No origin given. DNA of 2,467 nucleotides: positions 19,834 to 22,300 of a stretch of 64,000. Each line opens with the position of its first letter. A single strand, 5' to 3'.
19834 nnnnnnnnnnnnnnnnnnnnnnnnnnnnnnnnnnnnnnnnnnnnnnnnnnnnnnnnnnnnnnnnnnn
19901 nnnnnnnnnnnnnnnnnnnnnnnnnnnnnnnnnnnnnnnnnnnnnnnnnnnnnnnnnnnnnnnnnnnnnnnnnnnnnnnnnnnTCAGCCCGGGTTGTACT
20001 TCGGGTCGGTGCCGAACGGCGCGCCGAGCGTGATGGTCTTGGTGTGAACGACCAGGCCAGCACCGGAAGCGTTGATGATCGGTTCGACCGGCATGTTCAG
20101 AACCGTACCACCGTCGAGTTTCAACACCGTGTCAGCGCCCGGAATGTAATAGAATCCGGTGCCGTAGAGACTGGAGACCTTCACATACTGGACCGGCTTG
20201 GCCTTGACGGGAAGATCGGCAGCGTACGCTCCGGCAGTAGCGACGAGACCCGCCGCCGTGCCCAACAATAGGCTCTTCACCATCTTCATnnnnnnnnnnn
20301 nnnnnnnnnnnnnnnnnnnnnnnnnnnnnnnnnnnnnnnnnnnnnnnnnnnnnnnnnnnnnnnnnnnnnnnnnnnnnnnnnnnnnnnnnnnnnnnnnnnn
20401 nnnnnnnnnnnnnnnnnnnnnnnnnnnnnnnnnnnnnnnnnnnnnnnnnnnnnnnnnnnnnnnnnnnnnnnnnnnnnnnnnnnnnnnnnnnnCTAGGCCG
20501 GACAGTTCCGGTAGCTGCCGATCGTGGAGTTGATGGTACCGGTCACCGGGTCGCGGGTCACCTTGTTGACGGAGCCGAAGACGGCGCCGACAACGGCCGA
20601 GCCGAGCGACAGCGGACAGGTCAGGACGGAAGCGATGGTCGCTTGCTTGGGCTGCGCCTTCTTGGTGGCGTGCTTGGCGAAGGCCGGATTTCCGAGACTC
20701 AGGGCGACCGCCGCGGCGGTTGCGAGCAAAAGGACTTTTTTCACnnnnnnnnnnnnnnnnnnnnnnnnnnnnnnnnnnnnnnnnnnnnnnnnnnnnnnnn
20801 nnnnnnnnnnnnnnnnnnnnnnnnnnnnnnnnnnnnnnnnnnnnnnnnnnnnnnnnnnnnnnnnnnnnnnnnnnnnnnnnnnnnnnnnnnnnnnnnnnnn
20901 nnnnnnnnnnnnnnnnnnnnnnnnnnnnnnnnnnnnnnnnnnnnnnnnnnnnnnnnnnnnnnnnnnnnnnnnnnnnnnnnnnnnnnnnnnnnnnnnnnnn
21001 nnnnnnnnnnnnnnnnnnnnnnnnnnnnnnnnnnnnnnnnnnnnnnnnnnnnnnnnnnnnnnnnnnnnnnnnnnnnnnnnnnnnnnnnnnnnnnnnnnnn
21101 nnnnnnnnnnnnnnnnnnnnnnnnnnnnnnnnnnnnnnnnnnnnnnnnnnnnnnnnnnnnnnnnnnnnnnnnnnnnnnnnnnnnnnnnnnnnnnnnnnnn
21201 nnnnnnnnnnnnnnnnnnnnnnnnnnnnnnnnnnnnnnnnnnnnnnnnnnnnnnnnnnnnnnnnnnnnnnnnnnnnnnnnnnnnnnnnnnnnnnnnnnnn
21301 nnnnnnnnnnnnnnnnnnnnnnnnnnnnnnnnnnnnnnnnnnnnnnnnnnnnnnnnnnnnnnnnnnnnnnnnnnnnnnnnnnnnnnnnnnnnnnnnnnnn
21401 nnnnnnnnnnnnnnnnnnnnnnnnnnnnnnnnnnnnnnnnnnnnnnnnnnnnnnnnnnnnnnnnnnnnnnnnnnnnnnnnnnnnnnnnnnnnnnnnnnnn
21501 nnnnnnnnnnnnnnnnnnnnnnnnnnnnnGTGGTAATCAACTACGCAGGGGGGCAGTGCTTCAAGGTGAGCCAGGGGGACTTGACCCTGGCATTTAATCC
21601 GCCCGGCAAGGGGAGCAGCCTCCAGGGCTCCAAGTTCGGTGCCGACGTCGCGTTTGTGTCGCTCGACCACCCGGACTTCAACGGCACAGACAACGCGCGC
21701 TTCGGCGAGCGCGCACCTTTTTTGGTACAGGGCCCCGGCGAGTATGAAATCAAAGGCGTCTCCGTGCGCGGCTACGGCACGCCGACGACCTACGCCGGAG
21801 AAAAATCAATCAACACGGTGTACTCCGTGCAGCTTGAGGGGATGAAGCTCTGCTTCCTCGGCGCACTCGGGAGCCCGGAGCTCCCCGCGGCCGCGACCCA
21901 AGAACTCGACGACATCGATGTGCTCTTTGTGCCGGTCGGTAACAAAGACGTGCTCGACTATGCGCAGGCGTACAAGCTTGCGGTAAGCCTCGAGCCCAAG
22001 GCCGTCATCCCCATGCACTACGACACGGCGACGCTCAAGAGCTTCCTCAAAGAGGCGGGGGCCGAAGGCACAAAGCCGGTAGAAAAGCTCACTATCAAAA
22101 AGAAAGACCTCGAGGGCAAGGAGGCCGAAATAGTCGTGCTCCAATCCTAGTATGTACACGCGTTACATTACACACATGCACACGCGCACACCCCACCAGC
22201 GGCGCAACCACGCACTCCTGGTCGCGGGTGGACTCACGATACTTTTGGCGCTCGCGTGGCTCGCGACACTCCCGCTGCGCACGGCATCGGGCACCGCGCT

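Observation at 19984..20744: Two SD-equipped small secreted-protein genes, one with an N-terminus closely resembling Rhizobiales porin (Porin_2) N-termini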

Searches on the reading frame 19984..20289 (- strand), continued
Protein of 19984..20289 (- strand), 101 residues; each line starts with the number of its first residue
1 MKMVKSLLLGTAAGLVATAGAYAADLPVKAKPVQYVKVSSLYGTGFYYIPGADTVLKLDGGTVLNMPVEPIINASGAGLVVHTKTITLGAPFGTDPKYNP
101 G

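Call 56: get_annotated_region(hit=H2, flank=1500)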
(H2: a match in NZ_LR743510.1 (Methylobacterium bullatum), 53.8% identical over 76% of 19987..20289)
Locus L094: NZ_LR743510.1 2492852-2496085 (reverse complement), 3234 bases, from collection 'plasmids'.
description: Methylobacterium bullatum isolate mbul2 plasmid 1
organism: Methylobacterium bullatum (NCBI taxid 570505)
taxonomy: Bacteria; Pseudomonadota; Alphaproteobacteria; Hyphomicrobiales; Methylobacteriaceae; Methylobacterium; Methylobacterium bullatum
host: -; source: -; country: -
typing (MOB-suite, as given by PLSDB): non-mobilizable
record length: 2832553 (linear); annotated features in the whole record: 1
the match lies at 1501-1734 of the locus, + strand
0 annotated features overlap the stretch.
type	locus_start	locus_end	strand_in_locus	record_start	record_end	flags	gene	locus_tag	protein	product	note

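Call 71: search_protein_families(library=phrogs, proteins=[window:19984-20289:-], max_evalue=0.1)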
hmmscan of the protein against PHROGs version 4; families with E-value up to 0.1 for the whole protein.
window:19984-20289:- (101 aa): 0 families

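Call 72: search_protein_families(library=padloc, proteins=[window:19984-20289:-], max_evalue=0.1)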
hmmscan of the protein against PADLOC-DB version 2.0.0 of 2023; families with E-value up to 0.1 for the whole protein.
window:19984-20289:- (101 aa): 0 families

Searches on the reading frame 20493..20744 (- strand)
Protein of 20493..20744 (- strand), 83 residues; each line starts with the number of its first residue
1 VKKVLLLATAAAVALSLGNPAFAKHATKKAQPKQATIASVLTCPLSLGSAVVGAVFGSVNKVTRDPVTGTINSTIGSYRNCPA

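Call 4: search_protein_families(library=pfam, proteins=[window:20493-20744:-], max_evalue=10)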
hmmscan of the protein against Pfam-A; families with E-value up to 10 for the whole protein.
window:20493-20744:- (83 aa): 2 families
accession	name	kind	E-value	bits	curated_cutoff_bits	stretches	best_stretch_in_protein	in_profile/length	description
PF06159.19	TRAPPC13_N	-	0.0075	16.9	25.3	1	23-63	36-76/159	Trafficking protein particle complex subunit 13, N-terminal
PF04956.18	TrbC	-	0.26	11.9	27.9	1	2-56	9-63/98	TrbC/VIRB2 pilin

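Call 5: search_protein_families(library=ncbifam, proteins=[window:20493-20744:-], max_evalue=10)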
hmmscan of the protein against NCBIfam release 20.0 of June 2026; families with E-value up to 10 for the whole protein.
window:20493-20744:- (83 aa): 5 families
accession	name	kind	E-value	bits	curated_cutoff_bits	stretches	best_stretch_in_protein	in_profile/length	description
NF053514.2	JUQZ_fam_ocin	equivalog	0.0028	17.9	40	1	1-58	1-60/107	BLB8/JUQZ-1 family protein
NF043072.1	GAS_sig_Nterm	subfamily_domain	0.037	13.5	44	1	5-20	8-23/33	SpoV family signaling peptide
TIGR00654.1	PhzF_family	subfamily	0.047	13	76.2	1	19-78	183-241/298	PhzF family phenazine biosynthesis isomerase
NF040942.2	hypo_ExtJ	equivalog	0.14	12.5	52.5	1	1-26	1-26/77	selenite/tellurite reduction operon protein ExtJ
NF041742.1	WGxxGxxG_fam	subfamily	0.24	12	35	1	1-36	1-33/69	WGxxGxxG family protein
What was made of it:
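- On Sec-dependent small bacteriocin-like peptides (considered for the 83-aa protein): The best match is NCBIfam NF053514 (BLB8/JUQZ-1) at 17.9 bits against a cutoff of 40, covering residues 1-58 including the signal peptide (call 5).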

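Call 22: find_homologous_proteins(query=window:20493-20744:-, max_evalue=0.01)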
Query window:20493-20744:- (83 aa): 1 proteins with E <= 0.01 among 33 candidates.
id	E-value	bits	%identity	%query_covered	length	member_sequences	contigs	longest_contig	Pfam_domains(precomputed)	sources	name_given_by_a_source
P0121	1.5e-44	167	100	100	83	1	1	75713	-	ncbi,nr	ncbi:MAG: hypothetical protein KGI70_00190 [Patescibacteria group bacterium]|nr:hypothetical protein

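Call 71: search_protein_families(library=phrogs, proteins=[window:20493-20744:-], max_evalue=0.1)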
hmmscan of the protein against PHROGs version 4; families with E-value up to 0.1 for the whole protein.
window:20493-20744:- (83 aa): 0 families

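Call 72: search_protein_families(library=padloc, proteins=[window:20493-20744:-], max_evalue=0.1)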
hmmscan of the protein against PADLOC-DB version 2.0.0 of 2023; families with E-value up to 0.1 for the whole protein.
window:20493-20744:- (83 aa): 0 families
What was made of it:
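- On Sec-dependent small bacteriocin-like peptides (considered for the 83-aa protein): There are no Pfam, PHROG or PADLOC hits (calls 4, 71, 72) and no homologues (call 22).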

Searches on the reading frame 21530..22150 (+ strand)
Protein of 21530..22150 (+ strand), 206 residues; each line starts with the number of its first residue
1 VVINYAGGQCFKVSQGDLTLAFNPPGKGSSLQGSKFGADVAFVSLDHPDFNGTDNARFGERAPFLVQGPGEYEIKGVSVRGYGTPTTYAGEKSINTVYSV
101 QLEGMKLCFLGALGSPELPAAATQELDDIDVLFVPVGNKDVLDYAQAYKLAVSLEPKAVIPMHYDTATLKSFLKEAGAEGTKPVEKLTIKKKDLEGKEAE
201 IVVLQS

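Call 36: search_protein_families(library=pfam, proteins=[window:21530-22150:+], max_evalue=0.01)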
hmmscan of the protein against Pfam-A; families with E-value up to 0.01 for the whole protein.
window:21530-22150:+ (206 aa): 2 families
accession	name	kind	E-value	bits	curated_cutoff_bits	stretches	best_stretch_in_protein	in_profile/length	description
PF13483.12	Lactamase_B_3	-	2.3e-24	86.7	24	1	3-163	2-160/160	Beta-lactamase superfamily domain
PF12706.13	Lactamase_B_2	-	0.00085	19.4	27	1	71-164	102-200/200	Beta-lactamase superfamily domain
